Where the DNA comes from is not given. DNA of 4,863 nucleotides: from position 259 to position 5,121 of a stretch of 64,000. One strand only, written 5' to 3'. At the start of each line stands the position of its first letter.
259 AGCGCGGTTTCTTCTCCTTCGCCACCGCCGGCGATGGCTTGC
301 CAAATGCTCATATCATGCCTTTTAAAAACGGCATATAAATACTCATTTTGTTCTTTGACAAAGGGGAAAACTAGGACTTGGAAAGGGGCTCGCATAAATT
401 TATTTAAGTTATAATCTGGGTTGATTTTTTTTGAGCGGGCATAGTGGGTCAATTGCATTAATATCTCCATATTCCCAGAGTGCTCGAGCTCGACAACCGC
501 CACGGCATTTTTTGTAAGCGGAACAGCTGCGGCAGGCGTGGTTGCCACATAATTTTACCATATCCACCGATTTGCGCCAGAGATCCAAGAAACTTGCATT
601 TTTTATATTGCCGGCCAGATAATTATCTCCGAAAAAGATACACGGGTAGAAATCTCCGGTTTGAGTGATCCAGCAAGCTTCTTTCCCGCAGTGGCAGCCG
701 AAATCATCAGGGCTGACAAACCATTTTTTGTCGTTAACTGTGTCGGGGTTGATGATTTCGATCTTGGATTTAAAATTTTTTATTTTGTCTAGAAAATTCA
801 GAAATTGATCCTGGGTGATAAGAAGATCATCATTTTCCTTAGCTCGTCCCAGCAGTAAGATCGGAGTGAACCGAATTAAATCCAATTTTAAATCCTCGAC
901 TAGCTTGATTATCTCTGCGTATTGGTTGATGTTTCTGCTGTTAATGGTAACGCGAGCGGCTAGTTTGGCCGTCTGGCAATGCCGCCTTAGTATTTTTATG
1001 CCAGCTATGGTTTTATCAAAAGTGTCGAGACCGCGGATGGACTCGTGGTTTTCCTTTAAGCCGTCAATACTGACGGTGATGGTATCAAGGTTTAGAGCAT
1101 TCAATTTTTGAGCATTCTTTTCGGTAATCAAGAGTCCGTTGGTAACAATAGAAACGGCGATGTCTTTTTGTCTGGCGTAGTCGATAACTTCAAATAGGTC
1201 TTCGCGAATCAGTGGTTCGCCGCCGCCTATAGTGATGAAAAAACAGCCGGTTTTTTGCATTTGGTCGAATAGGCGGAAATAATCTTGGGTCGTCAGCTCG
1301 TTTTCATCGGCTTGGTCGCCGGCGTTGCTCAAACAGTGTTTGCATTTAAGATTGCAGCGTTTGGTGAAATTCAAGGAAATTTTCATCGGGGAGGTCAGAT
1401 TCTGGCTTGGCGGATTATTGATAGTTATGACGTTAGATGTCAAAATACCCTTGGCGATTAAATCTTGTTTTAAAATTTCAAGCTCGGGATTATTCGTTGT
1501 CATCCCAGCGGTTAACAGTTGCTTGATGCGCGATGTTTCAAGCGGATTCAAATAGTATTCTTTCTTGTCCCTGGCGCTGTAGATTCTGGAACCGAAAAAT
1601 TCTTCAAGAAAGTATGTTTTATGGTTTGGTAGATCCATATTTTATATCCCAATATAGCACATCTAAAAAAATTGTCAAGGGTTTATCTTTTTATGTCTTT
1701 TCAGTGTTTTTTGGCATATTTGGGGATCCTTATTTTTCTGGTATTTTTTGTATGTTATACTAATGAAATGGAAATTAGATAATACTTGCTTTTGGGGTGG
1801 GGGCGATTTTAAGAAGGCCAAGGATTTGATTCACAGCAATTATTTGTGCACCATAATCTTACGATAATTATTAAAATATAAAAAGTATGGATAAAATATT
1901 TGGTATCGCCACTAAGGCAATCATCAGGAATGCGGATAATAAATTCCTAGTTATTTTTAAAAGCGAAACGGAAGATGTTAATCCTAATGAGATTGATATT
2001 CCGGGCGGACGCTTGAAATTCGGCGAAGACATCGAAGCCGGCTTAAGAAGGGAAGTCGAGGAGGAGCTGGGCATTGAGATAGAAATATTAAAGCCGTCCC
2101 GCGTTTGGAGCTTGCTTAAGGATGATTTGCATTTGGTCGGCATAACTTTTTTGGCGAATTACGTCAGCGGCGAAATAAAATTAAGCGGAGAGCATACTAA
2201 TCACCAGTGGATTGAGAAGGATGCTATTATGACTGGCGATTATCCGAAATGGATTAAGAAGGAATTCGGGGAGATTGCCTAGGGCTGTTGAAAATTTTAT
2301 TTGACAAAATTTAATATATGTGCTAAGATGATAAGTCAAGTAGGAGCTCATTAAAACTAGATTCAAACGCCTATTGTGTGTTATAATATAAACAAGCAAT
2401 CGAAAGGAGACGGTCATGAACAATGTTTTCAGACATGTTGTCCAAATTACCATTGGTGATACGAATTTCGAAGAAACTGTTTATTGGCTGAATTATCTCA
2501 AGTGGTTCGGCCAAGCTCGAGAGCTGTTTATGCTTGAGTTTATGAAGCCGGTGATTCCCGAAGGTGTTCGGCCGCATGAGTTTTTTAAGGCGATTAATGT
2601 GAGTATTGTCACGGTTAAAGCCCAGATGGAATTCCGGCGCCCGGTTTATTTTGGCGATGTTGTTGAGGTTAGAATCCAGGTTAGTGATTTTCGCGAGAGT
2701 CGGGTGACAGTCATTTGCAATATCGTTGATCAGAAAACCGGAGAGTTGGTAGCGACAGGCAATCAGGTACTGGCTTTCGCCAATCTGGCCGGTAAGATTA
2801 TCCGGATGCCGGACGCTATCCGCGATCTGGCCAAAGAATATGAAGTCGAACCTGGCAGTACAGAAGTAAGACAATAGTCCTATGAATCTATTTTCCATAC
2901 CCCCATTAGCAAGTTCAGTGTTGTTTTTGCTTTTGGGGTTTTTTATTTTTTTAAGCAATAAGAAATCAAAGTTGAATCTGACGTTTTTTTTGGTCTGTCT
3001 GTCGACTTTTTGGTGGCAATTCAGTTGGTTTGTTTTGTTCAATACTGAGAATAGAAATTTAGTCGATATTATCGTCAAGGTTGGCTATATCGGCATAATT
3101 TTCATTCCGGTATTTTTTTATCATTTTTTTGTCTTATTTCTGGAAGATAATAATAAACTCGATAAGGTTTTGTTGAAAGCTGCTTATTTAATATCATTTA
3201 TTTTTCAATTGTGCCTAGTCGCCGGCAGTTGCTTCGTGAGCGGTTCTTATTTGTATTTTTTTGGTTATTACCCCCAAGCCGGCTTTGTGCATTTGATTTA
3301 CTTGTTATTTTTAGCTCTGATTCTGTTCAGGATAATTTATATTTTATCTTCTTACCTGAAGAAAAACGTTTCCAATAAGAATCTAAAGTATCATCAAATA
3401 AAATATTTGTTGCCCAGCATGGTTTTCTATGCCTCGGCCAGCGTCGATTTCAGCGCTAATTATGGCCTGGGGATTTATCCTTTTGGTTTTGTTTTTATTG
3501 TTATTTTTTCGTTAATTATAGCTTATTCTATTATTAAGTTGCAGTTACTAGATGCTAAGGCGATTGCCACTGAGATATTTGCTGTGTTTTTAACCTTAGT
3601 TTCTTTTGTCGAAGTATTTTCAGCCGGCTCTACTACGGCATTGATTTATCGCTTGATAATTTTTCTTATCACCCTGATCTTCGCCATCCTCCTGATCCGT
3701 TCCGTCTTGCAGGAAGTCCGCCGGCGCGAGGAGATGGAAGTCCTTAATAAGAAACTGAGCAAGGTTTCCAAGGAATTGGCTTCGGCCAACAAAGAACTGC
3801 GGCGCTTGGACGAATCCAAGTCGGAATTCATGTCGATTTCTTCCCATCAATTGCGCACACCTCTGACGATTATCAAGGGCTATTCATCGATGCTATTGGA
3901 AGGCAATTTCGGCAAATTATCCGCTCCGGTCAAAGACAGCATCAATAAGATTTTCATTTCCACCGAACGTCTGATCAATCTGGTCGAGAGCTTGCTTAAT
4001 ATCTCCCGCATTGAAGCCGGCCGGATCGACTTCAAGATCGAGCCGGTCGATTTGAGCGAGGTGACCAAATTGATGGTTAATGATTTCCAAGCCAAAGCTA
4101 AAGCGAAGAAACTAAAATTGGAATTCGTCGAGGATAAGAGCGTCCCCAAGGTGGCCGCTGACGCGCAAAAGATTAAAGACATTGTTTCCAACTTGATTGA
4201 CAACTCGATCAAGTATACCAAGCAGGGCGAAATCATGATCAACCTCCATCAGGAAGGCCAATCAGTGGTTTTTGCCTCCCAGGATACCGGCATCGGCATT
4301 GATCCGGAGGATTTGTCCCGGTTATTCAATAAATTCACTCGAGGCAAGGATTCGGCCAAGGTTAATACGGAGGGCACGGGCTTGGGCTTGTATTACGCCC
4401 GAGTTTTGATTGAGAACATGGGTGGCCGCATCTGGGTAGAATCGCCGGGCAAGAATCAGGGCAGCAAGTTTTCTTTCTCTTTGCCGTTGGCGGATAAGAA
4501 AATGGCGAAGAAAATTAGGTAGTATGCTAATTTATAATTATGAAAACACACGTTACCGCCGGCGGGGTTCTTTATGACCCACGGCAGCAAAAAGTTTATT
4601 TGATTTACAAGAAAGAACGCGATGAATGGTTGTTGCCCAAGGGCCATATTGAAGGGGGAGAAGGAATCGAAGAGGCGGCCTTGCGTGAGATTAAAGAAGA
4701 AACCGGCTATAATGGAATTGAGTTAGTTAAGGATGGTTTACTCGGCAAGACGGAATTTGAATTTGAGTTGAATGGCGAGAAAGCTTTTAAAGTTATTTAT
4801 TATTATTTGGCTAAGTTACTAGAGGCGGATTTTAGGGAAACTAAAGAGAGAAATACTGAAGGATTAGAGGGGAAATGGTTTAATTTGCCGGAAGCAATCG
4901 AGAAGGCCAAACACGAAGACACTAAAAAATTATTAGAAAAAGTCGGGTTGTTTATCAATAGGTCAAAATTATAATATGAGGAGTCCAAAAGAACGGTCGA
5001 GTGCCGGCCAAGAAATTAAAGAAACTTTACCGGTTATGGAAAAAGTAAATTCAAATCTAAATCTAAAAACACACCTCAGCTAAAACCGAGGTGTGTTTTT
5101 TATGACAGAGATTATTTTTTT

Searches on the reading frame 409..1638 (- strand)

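Call 26: search_protein_families(library=pfam, max_evalue=0.001, proteins=[window:409-1638:-])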
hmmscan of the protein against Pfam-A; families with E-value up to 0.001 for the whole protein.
window:409-1638:- (409 aa): 3 families
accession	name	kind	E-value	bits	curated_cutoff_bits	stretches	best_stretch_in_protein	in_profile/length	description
PF04055.27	Radical_SAM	-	4.1e-23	82.8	29.5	1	90-245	2-164/166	Radical SAM superfamily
PF13353.11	Fer4_12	-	6.6e-08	33.4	22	1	91-197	11-119/137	4Fe-4S single cluster domain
PF13186.11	SPASM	-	5.7e-05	23.8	21.5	1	315-372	1-66/67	Iron-sulfur cluster-binding domain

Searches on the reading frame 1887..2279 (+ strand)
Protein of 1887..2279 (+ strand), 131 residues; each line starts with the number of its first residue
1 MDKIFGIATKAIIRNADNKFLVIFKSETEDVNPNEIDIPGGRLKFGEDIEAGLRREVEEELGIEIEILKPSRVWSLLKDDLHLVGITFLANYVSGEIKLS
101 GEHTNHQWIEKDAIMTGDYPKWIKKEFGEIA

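Call 44: search_protein_families(library=pfam, max_evalue=0.01, proteins=[window:1887-2279:+])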
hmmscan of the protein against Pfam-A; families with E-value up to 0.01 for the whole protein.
window:1887-2279:+ (131 aa): 1 family
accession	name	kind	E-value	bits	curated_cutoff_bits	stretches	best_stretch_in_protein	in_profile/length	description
PF00293.34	NUDIX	-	4.7e-13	49.7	21.1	1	7-116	4-120/134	NUDIX domain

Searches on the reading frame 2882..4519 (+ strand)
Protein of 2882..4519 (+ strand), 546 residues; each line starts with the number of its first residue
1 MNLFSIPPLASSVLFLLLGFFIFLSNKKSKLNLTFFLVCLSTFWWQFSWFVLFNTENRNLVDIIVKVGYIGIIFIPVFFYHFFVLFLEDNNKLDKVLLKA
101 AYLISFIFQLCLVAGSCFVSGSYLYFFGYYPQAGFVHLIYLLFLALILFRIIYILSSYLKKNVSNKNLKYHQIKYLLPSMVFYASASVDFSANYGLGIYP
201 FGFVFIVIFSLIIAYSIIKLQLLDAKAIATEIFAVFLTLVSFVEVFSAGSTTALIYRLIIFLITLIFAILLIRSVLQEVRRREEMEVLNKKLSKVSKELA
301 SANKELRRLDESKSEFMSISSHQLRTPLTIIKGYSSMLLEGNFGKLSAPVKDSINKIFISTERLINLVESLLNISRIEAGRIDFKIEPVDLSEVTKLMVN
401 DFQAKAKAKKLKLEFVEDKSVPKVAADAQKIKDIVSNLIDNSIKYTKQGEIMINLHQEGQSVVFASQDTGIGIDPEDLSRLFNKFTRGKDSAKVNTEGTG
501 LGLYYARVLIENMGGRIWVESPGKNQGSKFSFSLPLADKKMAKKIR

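Call 26: search_protein_families(library=pfam, max_evalue=0.001, proteins=[window:2882-4519:+])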
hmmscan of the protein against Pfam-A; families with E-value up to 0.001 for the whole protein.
window:2882-4519:+ (546 aa): 4 families
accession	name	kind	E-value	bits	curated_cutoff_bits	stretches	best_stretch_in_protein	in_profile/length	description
PF02518.31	HATPase_c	-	2e-28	99.5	26.4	1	427-537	2-110/111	Histidine kinase-, DNA gyrase B-, and HSP90-like ATPase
PF00512.31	HisKA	-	2.8e-16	59.7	26.9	1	312-380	1-66/66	His Kinase A (phospho-acceptor) domain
PF16927.11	HisKA_7TM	-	7.4e-08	32.9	28.6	1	9-224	3-221/224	N-terminal 7TM region of histidine kinase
PF13589.12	HATPase_c_3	-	0.00051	20.5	25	0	434-509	6-83/137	Histidine kinase-, DNA gyrase B-, and HSP90-like ATPase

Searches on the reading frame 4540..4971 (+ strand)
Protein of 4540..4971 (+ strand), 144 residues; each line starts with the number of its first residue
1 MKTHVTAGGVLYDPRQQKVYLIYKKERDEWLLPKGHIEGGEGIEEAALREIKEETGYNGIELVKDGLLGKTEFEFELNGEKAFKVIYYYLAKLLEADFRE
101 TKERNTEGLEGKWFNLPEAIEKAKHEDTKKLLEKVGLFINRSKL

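Call 44: search_protein_families(library=pfam, max_evalue=0.01, proteins=[window:4540-4971:+])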
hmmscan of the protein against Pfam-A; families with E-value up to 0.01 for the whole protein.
window:4540-4971:+ (144 aa): 1 family
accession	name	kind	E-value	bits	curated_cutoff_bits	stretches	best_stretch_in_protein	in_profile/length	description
PF00293.34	NUDIX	-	5e-19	69.1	21.1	1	3-133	2-132/134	NUDIX domain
